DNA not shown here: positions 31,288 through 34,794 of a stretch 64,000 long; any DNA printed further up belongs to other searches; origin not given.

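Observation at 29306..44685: Nine-gene operon: four CUT1 permeases, one giant CBM-fused binding protein and three uncharacterised membrane/extracytoplasmic proteins, with no ATPase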

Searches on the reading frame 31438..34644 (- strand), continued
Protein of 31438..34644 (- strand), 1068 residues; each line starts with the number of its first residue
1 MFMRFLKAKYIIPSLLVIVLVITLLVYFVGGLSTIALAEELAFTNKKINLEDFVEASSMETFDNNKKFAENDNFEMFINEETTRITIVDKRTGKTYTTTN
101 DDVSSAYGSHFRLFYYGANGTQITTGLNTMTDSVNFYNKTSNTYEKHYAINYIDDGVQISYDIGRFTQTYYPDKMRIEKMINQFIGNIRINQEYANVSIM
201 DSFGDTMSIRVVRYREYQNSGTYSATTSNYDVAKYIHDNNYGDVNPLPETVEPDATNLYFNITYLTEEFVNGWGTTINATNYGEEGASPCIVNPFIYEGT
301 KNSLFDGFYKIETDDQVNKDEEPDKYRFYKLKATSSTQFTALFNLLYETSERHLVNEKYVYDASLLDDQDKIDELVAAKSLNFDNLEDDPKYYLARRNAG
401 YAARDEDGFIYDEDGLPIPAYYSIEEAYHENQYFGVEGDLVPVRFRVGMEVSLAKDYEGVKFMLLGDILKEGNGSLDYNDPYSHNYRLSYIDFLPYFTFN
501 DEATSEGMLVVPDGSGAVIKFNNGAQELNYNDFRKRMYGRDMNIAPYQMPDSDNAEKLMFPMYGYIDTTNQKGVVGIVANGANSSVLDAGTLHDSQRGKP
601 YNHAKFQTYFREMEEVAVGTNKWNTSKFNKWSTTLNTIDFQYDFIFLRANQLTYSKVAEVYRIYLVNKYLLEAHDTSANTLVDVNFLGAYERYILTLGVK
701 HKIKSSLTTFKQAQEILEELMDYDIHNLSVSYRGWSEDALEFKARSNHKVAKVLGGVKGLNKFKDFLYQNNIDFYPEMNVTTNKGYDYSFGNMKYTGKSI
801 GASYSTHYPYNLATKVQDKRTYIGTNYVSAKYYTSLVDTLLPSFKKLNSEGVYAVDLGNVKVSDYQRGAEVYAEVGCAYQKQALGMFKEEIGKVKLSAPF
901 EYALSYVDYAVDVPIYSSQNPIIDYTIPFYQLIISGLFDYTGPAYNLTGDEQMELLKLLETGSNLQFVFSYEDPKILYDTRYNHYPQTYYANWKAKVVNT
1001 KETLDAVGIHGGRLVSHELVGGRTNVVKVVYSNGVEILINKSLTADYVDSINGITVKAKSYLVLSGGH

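Call 53: search_solved_structures(query=A2, max_evalue=10, show_alignments=3)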
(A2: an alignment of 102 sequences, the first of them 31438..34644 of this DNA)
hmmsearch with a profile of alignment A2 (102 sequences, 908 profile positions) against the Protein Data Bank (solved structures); distinct sequences matched with E-value up to 10: 5.
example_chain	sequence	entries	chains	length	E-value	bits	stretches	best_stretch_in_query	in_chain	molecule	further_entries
8rzk_A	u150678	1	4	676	2.5e-09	39.1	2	97-153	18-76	Conserved hypothetical periplasmic protein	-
8rzg_A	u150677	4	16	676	2.5e-09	39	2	97-153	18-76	Conserved hypothetical periplasmic protein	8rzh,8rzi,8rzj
5opq_A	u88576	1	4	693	4.8e-09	38.1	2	97-153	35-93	3,6-anhydro-D-galactosidase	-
5wzn_A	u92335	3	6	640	0.0019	19.6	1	477-608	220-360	Alpha-N-acetylgalactosaminidase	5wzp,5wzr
5wzq_A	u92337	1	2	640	0.002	19.5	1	477-608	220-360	Alpha-N-acetylgalactosaminidase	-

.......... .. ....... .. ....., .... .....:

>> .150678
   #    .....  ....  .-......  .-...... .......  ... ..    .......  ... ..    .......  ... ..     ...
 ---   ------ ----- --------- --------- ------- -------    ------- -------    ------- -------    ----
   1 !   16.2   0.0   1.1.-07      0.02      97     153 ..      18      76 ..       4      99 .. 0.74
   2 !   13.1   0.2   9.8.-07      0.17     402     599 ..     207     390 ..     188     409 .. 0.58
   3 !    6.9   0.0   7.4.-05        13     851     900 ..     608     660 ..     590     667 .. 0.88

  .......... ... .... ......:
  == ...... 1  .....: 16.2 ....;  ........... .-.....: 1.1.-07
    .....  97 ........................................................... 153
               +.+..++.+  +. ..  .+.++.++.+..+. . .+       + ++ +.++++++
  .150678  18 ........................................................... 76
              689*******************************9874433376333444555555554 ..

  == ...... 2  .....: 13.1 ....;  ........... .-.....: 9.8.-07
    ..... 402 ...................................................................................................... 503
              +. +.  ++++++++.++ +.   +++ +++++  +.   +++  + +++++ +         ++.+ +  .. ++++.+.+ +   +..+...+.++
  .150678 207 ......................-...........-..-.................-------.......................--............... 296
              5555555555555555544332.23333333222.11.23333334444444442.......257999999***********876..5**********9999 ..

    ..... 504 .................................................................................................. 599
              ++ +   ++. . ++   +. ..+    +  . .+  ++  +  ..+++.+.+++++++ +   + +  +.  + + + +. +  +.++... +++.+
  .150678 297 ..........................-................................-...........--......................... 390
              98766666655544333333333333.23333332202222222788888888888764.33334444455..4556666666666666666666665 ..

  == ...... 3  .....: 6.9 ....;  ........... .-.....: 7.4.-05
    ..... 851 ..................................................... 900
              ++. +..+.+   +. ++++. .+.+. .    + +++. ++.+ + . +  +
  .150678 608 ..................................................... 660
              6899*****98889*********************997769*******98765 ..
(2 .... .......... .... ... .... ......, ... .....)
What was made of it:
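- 31438..34644 (-): DUF5696 protein, 1068 aa, N-terminal TM anchor, extracytoplasmic GH129-like three-domain glycosidase fold. Candidate catalytic carboxylates are D856 and E901. Profile against ZgGH129 E 2.5e-9 (call 53).
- On CAZy GH129: A 102-sequence profile hits ZgGH129 at E 2.5e-9 and NagBb at E 2e-3 (call 53).
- A sequence profile hits ZgGH129 at E 2.5e-9 in three collinear pieces and NagBb at E 2e-3 (call 53).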

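Call 67: find_related_loci(query=A4, collection=genome_contigs, flank=10000)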
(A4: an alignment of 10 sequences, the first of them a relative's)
Query A4 (859 aa) in genome_contigs; peptide patterns used: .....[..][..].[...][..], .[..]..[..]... (x = any residue, [..] = any of these).
434 stretches matched a pattern; 406 encode a relative of the query (tblastn E <= 1e-3); the best 80 are kept; 79 distinct loci.
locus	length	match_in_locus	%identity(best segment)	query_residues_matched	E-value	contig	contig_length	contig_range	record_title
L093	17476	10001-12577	100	1-859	0e+0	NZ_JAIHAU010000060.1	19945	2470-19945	MAG: Mahella sp. isolate M2_7_6_bin.2 scaffold_1912, whole genome shotgun sequence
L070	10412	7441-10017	98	1-859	0e+0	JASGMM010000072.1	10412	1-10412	MAG: Clostridiales bacterium isolate DJKA124_ANT21_bin.4 scaffold_2124, whole genome shotgun sequence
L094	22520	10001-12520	75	19-857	0e+0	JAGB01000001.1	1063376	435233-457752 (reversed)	Caldicoprobacter oshimai DSM 21659 K363DRAFT_scaffold00001.1_C, whole genome shotgun sequence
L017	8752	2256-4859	51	5-859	0e+0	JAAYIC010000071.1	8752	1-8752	MAG: Bacillota bacterium isolate AS09scLD_55 86829_AS09, whole genome shotgun sequence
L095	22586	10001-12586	51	1-853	0e+0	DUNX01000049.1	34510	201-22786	MAG TPA_asm: Bacillota bacterium isolate AS08sgBPME_117 120562_AS08, whole genome shotgun sequence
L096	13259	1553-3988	49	44-855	0e+0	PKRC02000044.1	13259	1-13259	MAG: Clostridia bacterium isolate ZC4RG12 NODE_4289_length_13259_cov_30.807861, whole genome shotgun sequence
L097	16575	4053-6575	47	1-852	0e+0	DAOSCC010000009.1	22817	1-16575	MAG TPA_asm: Clostridiales bacterium isolate AMR_MDS_1867 NODE_1628_length_22817_cov_4.548150, whole genome shotgun sequ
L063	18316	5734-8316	51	5-853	0e+0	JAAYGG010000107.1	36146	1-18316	MAG: Bacillota bacterium isolate AS09scLD_203 131315_AS09, whole genome shotgun sequence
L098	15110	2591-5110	47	3-852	0e+0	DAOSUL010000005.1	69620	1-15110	MAG TPA_asm: Clostridiales bacterium isolate AMR_MDS_2190 NODE_264_length_69620_cov_62.460116, whole genome shotgun sequ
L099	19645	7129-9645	46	3-850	0e+0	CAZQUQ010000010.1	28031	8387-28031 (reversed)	MAG TPA_asm: uncultured Oscillospiraceae bacterium isolate SRP167436_co1_27 genome assembly, contig: NODE_2471_length_28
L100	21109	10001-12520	45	3-852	0e+0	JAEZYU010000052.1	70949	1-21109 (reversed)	MAG: Bacillota bacterium isolate OH_PFB_25 k127_850109, whole genome shotgun sequence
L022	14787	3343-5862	46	3-852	0e+0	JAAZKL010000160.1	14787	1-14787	MAG: Clostridiaceae bacterium isolate AS22ysBPME_286 85523_AS22, whole genome shotgun sequence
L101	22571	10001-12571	74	1-857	0e+0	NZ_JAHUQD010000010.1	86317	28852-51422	Caldicoprobacter algeriensis strain TH7C1 NODE_10_length_86317_cov_30.743636, whole genome shotgun sequence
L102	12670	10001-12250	47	37-786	0e+0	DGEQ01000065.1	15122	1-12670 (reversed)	MAG TPA_asm: Hungateiclostridiaceae bacterium UBA3922 UBA3922_contig_4691, whole genome shotgun sequence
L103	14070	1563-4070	44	3-852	0e+0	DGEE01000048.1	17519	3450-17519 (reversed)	MAG TPA_asm: Hungateiclostridiaceae bacterium UBA3934 UBA3934_contig_11809, whole genome shotgun sequence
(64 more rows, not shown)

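Call 73: find_encoding_contigs(protein=P0008, flank=10000, max_places=2)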
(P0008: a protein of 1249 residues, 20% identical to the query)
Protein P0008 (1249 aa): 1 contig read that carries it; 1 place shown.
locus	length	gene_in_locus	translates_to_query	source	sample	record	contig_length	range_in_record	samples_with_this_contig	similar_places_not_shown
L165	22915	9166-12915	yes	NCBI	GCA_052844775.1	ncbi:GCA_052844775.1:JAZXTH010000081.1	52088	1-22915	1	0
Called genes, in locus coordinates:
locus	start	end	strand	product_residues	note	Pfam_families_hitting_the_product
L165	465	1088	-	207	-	-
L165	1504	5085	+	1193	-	-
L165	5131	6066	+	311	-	-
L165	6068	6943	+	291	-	PF00528:BPD_transp_1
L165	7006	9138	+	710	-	PF01436:NHL (faint), PF00515:TPR_1 (faint), PF07719:TPR_2 (faint), PF04893:Yip1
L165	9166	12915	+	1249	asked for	PF18952:DUF5696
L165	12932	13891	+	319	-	PF00528:BPD_transp_1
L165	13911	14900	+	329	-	PF00528:BPD_transp_1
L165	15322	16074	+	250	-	PF01418:HTH_6 (weak), PF01380:SIS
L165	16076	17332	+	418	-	PF00890:FAD_binding_2 (faint), PF01262:AlaDh_PNT_C (weak), PF01266:DAO (weak), PF03486:HI0933_like, PF07992:Pyr_redox_2, PF12831:FAD_oxidored, PF13450:NAD_binding_8 (weak), PF22780:HI0933_like_1st, +1 more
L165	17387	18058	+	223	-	PF02224:Cytidylate_kin, PF13189:Cytidylate_kin2 (weak)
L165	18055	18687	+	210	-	PF01553:Acyltransferase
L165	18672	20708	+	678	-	PF02401:LYTB, PF21710:Spt6_S1 (weak), PF00575:S1, PF23459:S1_RRP5 (weak), PF00575:S1, PF21710:Spt6_S1 (weak)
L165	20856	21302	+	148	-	PF02142:MGS (weak)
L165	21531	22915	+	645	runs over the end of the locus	PF07973:tRNA_SAD, PF00587:tRNA-synt_2b, PF03129:HGTP_anticodon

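Call 74: find_encoding_contigs(protein=P0007, flank=10000, max_places=2)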
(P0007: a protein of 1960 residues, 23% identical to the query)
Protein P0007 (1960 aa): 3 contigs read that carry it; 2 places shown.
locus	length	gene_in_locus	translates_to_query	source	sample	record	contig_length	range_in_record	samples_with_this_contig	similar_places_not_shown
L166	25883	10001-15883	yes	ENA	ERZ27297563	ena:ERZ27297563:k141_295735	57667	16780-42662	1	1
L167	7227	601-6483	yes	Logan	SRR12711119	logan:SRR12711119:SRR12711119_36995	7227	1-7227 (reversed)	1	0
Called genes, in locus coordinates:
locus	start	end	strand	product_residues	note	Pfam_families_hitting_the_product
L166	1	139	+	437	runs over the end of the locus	PF00535:Glycos_transf_2, PF13641:Glyco_tranf_2_3, PF13632:Glyco_trans_2_3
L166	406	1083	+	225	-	-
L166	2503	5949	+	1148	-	PF13416:SBP_bac_8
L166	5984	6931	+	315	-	PF00528:BPD_transp_1 (weak)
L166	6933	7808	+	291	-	PF00528:BPD_transp_1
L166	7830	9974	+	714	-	PF08450:SGL (faint), PF01436:NHL (faint), PF13432:TPR_16 (faint), PF04893:Yip1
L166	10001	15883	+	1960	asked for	PF18952:DUF5696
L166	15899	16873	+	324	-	PF00528:BPD_transp_1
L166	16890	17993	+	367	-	PF00528:BPD_transp_1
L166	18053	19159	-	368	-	PF00672:HAMP (weak), PF00512:HisKA, PF02518:HATPase_c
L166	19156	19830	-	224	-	PF00072:Response_reg, PF00486:Trans_reg_C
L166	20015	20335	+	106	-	-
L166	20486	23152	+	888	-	-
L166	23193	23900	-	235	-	PF04542:Sigma70_r2, PF04545:Sigma70_r4, PF01381:HTH_3 (weak)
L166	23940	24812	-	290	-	PF03419:Peptidase_U4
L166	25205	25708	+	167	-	-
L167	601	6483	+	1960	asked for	PF18952:DUF5696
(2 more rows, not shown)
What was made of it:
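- The same order holds in two further loci at 20-23% DUF5696 identity, confirmed by independent precomputed Pfam calls of NHL, TPR and Yip1 on one 710-714-aa protein (calls 73, 74).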

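Call 88: find_encoding_contigs(protein=window:31438-34644:-, flank=1000, max_places=3)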
Protein window:31438-34644:- (1068 aa): no gene with exactly this product is on record in the collection.
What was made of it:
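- Tried and rejected: Exact-sequence look-up of the window protein found no record (call 88), so the source organism stays unidentified.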

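Call 89: find_encoding_contigs(protein=P0001, flank=10000, max_places=2)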
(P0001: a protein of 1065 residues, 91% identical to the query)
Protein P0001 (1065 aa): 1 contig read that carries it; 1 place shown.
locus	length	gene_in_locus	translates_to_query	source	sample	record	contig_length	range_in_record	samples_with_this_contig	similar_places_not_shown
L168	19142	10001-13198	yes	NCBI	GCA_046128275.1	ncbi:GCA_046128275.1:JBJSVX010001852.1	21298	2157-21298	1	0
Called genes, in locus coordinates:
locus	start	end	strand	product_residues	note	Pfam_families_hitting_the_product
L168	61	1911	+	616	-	PF02838:Glyco_hydro_20b, PF00728:Glyco_hydro_20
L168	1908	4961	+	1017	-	PF01547:SBP_bac_1, PF13416:SBP_bac_8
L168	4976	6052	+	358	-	PF00528:BPD_transp_1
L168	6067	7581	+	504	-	PF06161:DUF975, PF00528:BPD_transp_1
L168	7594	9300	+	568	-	-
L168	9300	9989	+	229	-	PF04893:Yip1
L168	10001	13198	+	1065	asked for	PF18952:DUF5696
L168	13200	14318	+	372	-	PF00528:BPD_transp_1 (weak)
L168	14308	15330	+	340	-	PF00528:BPD_transp_1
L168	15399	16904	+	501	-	PF00933:Glyco_hydro_3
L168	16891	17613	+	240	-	PF01182:Glucosamine_iso, PF04198:Sugar-bind (faint)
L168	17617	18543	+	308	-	PF00583:Acetyltransf_1, PF13673:Acetyltransf_10 (faint), PF13508:Acetyltransf_7 (weak), PF00583:Acetyltransf_1, PF13508:Acetyltransf_7 (weak)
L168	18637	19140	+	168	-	?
